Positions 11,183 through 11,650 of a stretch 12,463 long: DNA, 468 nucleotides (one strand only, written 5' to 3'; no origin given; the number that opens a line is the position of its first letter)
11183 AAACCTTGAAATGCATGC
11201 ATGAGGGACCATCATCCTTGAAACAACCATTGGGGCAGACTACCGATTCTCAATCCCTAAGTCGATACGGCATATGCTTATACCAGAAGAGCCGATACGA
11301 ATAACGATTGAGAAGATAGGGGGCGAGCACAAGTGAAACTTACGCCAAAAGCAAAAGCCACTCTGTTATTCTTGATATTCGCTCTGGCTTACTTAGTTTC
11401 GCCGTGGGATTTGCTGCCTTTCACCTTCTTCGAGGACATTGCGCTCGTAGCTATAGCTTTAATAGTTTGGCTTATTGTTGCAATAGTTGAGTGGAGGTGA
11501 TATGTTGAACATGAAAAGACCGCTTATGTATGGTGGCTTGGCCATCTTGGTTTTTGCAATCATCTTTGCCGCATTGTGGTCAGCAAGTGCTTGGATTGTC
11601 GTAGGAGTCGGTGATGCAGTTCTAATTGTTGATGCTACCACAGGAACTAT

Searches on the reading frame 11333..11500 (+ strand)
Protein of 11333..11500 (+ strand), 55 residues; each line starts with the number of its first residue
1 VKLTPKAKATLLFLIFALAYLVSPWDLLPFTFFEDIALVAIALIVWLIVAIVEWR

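Call 13: search_protein_families(library=pfam, proteins=[window:11333-11500:+], max_evalue=0.01)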
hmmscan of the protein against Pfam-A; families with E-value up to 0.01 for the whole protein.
window:11333-11500:+ (55 aa): 1 family
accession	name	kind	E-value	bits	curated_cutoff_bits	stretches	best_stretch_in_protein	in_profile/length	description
PF06803.17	DUF1232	-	0.0031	17.7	23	1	11-29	2-20/37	Protein of unknown function (DUF1232)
